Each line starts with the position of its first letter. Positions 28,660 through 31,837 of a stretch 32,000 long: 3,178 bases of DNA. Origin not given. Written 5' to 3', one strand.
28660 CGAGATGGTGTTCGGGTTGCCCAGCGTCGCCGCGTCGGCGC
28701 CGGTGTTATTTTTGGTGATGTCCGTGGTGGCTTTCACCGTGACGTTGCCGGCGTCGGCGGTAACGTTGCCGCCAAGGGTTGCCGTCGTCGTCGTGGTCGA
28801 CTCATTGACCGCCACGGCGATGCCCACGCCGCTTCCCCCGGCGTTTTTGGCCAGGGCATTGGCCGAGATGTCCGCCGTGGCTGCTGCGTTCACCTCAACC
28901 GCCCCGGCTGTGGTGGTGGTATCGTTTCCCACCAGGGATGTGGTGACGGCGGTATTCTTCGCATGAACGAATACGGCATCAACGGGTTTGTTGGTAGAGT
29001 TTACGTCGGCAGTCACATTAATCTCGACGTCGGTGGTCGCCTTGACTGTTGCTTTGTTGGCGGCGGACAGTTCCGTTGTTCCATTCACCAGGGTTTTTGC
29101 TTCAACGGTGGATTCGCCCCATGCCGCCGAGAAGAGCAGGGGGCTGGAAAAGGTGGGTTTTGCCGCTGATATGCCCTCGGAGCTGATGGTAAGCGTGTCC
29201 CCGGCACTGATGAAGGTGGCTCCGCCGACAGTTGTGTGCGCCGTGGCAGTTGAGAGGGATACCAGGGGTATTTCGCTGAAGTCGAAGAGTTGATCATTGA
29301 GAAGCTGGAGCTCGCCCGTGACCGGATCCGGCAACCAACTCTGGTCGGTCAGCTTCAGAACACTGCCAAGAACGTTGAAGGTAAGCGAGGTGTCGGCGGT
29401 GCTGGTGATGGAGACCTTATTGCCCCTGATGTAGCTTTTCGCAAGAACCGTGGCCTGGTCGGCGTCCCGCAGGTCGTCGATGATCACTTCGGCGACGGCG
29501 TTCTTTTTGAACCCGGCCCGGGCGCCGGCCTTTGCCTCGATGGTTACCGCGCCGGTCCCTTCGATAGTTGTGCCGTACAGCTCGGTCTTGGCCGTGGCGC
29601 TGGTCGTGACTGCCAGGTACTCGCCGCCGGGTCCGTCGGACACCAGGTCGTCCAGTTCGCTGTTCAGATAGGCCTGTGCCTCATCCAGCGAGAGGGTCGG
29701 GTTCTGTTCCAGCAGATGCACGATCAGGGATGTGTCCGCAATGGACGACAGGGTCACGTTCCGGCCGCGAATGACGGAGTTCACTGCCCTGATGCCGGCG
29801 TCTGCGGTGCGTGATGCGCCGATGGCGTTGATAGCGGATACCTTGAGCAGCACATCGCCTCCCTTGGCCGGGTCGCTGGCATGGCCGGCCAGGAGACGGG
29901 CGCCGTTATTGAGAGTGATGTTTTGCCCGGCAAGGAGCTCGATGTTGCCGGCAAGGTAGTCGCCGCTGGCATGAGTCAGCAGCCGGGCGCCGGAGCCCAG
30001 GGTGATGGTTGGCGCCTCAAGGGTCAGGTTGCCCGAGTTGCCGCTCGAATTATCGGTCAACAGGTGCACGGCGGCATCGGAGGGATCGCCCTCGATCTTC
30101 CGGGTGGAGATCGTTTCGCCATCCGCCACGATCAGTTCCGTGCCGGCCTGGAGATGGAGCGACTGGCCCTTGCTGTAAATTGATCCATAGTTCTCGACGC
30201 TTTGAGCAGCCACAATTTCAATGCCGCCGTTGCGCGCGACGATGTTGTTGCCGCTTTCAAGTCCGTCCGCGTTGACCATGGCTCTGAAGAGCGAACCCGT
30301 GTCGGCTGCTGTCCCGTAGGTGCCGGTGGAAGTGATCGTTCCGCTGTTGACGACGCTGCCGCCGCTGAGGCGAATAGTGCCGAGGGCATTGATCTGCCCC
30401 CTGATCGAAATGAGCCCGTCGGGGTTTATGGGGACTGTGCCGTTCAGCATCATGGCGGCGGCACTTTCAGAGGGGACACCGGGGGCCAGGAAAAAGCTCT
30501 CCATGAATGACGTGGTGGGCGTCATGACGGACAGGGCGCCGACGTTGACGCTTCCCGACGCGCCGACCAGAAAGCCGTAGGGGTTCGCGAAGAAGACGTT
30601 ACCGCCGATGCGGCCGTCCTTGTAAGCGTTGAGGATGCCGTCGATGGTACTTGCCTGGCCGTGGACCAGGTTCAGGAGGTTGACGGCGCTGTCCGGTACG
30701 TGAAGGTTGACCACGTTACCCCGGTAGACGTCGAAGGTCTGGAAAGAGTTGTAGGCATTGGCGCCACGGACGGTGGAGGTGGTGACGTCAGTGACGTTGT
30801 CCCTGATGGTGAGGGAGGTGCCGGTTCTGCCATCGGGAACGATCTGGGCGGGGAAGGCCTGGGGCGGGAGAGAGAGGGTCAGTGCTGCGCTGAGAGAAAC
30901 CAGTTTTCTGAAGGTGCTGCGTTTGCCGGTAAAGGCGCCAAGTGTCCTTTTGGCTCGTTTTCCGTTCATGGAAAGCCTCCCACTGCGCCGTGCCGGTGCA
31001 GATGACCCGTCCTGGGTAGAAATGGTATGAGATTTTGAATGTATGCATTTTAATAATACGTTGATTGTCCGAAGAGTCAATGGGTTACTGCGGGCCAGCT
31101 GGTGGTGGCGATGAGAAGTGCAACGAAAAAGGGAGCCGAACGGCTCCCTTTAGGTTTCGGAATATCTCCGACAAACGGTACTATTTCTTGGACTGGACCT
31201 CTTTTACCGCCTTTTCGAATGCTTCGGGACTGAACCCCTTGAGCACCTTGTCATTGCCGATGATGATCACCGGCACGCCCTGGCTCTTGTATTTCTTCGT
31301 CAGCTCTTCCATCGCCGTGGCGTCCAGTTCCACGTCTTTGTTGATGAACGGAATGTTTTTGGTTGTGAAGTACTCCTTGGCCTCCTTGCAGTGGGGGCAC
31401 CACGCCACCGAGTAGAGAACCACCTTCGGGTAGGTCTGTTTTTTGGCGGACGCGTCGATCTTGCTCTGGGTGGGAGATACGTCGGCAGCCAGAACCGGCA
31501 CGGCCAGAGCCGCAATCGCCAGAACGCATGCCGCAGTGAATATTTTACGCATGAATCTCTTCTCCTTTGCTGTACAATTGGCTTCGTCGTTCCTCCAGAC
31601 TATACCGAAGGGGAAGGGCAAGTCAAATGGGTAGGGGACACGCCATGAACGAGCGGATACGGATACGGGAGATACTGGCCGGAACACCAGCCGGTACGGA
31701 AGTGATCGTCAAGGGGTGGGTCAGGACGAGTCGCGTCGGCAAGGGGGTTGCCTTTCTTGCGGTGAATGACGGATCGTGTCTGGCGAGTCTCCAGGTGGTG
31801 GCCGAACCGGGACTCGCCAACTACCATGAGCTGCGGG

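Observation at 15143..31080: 16-kb two-partner secretion operon encoding a 4,713-aa exoprotein with composite architecture and no recognizable effector/immunity logic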

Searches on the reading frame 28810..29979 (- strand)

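Call 10: search_protein_families(library=pfam, proteins=[window:28810-29979:-], max_evalue=1)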
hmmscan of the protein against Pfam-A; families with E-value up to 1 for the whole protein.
window:28810-29979:- (390 aa): 1 family
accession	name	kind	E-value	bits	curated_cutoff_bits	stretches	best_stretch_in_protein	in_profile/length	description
PF20264.4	DUF4784_N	-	0.017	15.9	24.2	1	137-205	14-74/107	DUF4784 N-terminal Ig-like domain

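Call 11: search_protein_families(library=ncbifam, proteins=[window:28810-29979:-], max_evalue=1)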
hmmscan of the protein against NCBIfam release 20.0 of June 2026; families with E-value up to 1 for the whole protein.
window:28810-29979:- (390 aa): 0 families

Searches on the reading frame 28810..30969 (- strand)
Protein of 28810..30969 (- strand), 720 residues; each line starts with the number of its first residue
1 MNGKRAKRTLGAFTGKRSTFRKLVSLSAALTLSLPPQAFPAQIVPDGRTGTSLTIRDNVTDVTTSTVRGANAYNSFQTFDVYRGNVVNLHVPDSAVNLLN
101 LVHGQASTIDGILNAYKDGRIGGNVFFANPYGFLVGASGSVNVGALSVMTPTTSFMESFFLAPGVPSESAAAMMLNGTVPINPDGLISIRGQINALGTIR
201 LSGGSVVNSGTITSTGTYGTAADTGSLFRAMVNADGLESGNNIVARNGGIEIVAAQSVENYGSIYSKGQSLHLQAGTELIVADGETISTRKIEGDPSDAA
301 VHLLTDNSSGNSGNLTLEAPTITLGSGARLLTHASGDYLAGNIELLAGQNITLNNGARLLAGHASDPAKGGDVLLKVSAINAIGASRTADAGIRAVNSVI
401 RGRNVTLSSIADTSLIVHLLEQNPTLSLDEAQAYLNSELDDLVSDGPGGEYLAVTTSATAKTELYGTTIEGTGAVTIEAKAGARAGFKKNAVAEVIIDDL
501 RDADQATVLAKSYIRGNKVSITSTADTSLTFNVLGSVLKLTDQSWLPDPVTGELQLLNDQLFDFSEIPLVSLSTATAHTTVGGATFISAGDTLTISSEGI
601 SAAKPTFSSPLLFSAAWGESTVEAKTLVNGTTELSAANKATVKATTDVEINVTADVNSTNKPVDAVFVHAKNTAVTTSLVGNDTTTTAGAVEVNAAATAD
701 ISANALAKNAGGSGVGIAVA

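Call 32: search_solved_structures(query=window:28810-30969:-, max_evalue=0.01)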
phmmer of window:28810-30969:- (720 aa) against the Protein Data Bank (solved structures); distinct sequences matched with E-value up to 0.01: 0.

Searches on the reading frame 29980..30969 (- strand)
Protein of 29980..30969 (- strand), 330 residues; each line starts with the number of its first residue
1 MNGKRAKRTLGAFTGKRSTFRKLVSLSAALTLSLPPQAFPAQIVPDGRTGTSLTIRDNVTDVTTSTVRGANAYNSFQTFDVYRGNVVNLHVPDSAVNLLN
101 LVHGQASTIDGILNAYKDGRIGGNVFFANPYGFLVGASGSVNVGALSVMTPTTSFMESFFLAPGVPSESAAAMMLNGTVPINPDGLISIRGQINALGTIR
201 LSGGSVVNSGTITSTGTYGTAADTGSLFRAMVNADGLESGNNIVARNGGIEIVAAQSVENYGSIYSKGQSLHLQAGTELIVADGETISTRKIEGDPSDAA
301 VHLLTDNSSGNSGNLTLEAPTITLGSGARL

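Call 10: search_protein_families(library=pfam, proteins=[window:29980-30969:-], max_evalue=1)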
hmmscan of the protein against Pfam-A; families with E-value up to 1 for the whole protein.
window:29980-30969:- (330 aa): 2 families
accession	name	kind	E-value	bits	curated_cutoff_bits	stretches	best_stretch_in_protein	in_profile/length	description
PF05860.19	TPS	-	4.9e-14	53.3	33.5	1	41-257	1-209/252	TPS secretion domain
PF25692.1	Phage_depo_C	-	0.089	13.7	25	0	13-72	13-72/90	Phage depolymerase C-terminal beta sandwich domain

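Call 11: search_protein_families(library=ncbifam, proteins=[window:29980-30969:-], max_evalue=1)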
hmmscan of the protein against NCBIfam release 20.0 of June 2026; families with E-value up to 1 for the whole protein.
window:29980-30969:- (330 aa): 4 families
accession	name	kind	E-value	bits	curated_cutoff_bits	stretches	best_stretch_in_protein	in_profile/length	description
NF012204.1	adhes_FxxPxG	domain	7.3e-48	162.4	60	1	60-206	1-147/153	leukotoxin LktA family filamentous adhesin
TIGR01901.1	adhes_NPXG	domain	9.6e-11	41.5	29.1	1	74-151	2-76/79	filamentous hemagglutinin N-terminal domain-containing protein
TIGR03339.1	phn_lysR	subfamily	0.17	11.1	341.1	1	209-263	189-243/279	aminoethylphosphonate catabolism associated LysR family transcriptional regulator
TIGR01731.1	fil_hemag_20aa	repeat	0.24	11.5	18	0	181-210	11-40/40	filamentous hemagglutinin-type beta-helical repeat protein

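Call 73: find_homologous_proteins(query=window:29980-30969:-, max_evalue=0.000001)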
Query window:29980-30969:- (330 aa): 29 proteins with E <= 0.000001 among 8000 candidates.
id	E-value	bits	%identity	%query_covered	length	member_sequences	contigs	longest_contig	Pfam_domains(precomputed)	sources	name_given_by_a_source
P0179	1.4e-101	358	59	88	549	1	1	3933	PF05860.20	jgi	jgi:filamentous hemagglutinin family protein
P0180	2.7e-74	268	53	78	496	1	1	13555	PF05860.20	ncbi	ncbi:MAG: leukotoxin LktA family filamentous adhesin, partial [Oceanospirillaceae bacterium]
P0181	4.9e-72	261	46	87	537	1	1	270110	PF05860.20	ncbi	-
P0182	1.2e-60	223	50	76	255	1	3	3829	PF05860.20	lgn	-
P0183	3.2e-60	222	49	80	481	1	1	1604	PF05860.20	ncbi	ncbi:MAG: leukotoxin LktA family filamentous adhesin, partial [Limisphaerales bacterium]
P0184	1.4e-58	217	54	63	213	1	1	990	PF05860.20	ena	-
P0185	8.9e-57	211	46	78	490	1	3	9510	PF05860.20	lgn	-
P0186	4.3e-56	208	44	75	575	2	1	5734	PF05860.20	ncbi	-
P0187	5.4e-55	205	42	75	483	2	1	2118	PF05860.20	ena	-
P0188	2.1e-53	200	41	89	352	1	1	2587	PF05860.20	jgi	jgi:filamentous hemagglutinin family protein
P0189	6.3e-53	198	42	84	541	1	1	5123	PF05860.20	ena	-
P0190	2.3e-52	196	40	85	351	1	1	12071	PF05860.20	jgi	jgi:filamentous hemagglutinin family protein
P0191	2.9e-52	196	48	67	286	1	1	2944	PF05860.20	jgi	jgi:filamentous hemagglutinin family protein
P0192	2.8e-51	193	45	72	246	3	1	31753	PF05860.20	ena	-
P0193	2.5e-49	186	48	58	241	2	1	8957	PF05860.20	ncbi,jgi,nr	ncbi:MAG: leukotoxin LktA family filamentous adhesin [Planctomycetaceae bacterium]|nr:leukotoxin Lkt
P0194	1.2e-48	184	42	82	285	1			PF05860.20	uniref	uniref:leukotoxin LktA family filamentous adhesin n=1 Tax=Methyloversatilis sp. TaxID=2569862 RepID=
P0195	8.0e-48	181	53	52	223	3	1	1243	PF13018.12,PF05860.20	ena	-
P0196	4.0e-47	179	54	56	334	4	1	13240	PF05860.20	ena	-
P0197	1.6e-46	177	40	79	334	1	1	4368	PF05860.20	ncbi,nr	ncbi:MAG: leukotoxin LktA family filamentous adhesin, partial [Planctomycetaceae bacterium]|nr:leuko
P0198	2.1e-46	177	40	86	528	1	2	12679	PF05860.20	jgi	jgi:filamentous hemagglutinin family protein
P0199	6.5e-46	175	51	48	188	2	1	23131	PF05860.20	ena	-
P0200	6.6e-46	175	41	75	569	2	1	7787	PF05860.20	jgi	jgi:filamentous hemagglutinin family protein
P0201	1.9e-45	173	54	48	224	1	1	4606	PF05860.20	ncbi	-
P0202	2.0e-44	170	47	53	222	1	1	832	PF05860.20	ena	-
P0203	2.8e-44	170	47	54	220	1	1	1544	PF05860.20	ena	-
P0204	9.6e-43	165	42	79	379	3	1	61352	PF05860.20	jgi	-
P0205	7.1e-41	158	60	36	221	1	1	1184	PF05860.20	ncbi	-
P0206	2.3e-40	157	49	50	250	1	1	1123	PF05860.20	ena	-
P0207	1.4e-32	131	46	50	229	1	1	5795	PF05860.20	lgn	-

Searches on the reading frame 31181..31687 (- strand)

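Call 12: search_protein_families(library=pfam, proteins=[window:31181-31687:-], max_evalue=0.01)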
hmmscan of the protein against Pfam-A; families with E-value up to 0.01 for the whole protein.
window:31181-31687:- (168 aa): 5 families
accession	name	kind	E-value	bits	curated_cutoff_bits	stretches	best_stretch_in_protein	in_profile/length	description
PF00462.30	Glutaredoxin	-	1.8e-13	50.9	22.9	1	89-146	1-58/60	Glutaredoxin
PF00085.26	Thioredoxin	-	1.9e-05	25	23.5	1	77-147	10-82/103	Thioredoxin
PF13098.12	Thioredoxin_2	-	3.8e-05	24.4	27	1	81-159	1-102/104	Thioredoxin-like domain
PF13417.12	GST_N_3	-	0.00011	22.9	22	1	91-148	1-56/75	Glutathione S-transferase, N-terminal domain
PF13462.12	Thioredoxin_4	-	0.001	19.7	23.2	0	124-162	127-164/165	Thioredoxin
